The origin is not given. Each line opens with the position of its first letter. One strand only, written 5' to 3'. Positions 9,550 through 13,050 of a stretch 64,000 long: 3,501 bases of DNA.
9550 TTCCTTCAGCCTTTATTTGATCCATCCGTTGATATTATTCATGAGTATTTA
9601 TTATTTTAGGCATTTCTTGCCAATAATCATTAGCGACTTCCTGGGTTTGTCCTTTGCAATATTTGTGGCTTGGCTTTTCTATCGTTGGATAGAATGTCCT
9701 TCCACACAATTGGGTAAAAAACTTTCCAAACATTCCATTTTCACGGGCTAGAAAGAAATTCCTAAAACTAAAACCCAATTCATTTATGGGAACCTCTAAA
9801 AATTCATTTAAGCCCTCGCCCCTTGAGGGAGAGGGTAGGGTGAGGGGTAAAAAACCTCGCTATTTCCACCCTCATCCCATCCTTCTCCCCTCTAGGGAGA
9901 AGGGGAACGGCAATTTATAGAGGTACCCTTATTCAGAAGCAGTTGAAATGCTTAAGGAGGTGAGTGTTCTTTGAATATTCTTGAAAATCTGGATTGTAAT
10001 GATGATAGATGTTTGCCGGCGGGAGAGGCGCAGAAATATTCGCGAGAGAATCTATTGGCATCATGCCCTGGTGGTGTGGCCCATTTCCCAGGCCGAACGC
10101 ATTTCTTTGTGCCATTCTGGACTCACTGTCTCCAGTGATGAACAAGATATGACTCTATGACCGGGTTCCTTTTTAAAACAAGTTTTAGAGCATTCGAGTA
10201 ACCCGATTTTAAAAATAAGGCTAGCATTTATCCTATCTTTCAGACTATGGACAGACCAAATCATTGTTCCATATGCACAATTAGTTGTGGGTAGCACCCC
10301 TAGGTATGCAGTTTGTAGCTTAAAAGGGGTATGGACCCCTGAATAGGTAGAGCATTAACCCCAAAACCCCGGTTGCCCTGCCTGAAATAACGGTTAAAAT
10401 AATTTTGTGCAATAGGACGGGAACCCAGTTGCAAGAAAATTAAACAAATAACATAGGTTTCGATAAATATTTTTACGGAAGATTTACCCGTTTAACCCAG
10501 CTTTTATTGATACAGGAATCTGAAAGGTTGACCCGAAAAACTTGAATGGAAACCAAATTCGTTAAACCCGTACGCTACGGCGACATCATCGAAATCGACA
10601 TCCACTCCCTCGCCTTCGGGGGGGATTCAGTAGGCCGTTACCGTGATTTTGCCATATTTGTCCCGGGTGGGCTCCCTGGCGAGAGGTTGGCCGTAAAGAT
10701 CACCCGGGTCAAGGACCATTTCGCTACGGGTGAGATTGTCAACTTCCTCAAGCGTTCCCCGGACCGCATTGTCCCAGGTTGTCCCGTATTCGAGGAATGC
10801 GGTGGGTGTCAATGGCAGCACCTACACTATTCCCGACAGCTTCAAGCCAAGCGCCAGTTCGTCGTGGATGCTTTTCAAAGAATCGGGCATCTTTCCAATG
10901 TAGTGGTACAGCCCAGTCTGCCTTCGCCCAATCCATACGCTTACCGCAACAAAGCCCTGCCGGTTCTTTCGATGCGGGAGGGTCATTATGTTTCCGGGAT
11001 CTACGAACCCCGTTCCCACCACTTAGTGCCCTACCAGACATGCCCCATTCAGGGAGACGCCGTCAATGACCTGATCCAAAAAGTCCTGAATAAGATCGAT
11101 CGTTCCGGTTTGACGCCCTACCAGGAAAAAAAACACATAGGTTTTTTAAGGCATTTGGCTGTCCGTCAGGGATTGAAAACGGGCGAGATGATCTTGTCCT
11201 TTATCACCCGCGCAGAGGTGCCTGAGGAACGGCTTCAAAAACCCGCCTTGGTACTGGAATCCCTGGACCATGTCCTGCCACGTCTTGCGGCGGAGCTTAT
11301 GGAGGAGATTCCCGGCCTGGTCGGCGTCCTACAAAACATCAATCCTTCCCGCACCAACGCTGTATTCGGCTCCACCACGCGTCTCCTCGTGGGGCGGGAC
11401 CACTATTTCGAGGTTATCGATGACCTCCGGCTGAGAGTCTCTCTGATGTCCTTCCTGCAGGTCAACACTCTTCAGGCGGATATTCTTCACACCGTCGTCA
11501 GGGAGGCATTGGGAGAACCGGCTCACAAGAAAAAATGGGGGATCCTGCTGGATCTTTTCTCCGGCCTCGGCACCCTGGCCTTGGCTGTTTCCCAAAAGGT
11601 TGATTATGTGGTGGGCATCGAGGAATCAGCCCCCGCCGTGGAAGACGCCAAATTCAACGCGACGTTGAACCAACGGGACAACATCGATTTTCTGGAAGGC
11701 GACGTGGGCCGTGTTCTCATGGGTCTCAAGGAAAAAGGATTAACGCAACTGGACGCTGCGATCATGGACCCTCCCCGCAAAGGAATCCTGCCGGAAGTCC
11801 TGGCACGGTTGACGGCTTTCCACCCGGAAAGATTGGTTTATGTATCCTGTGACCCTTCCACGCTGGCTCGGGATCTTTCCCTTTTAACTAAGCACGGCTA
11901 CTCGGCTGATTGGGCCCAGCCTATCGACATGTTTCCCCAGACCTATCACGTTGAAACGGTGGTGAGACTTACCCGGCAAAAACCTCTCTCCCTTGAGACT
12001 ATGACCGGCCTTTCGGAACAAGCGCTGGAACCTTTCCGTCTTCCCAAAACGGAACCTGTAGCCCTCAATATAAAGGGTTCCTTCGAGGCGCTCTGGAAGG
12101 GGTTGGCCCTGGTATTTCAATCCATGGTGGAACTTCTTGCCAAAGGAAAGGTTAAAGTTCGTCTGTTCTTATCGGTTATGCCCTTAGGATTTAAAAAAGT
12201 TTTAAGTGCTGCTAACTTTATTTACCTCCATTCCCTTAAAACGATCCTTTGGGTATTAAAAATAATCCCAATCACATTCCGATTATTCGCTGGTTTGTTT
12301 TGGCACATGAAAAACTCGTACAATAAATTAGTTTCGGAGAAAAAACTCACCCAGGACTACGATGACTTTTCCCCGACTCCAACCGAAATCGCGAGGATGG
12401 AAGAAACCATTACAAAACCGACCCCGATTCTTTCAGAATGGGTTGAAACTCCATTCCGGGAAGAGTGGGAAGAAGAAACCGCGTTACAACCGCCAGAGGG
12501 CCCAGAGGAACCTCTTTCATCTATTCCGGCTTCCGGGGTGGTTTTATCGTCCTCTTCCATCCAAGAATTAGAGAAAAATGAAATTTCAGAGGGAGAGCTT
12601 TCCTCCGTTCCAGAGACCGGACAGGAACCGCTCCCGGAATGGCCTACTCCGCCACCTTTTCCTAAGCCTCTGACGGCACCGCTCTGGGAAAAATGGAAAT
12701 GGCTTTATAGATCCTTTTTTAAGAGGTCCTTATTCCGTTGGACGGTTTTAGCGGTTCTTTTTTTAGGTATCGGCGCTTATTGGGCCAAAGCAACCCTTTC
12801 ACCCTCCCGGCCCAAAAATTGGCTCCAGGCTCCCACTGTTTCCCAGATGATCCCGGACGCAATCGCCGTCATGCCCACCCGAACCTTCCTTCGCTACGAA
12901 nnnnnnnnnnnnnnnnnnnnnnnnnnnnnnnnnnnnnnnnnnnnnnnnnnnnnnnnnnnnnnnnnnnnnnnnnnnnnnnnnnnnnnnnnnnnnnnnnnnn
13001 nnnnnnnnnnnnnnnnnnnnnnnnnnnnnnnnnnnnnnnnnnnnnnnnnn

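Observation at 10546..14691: Single ORF fusing an RlmD/RumA rRNA methyltransferase to a membrane-anchored extracytoplasmic TIM-barrel-like domain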

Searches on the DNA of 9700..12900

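Call 86: search_rna_families(source=window, start=9700, end=12900, threshold=evalue, max_evalue=1)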
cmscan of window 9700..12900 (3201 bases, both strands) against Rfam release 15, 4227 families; matches with E-value up to 1: 5.
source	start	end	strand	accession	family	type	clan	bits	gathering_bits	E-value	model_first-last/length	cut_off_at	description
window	9820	9897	+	RF03992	mir-6302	Gene; miRNA;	-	28.5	90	0.0031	1-79/79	no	mir-6302 microRNA precursor family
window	9816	9902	+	RF04164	MIR1507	Gene; miRNA;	-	22.1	73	0.099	1-107/107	no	MIR1507 microRNA precursor family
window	9813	9904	-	RF03952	mir-3718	Gene; miRNA;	-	22.1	78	0.16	1-92/92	no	mir-3718 microRNA precursor family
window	11413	11466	+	RF00282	SNORD48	Gene; snRNA; snoRNA; CD-box;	-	21.8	36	0.047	1-63/63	no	Small nucleolar RNA SNORD48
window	9941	10046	+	RF02191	TCL6_1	Gene; lncRNA;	-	19.3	60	0.48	1-113/113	no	T-cell leukemia/lymphoma 6 conserved region 1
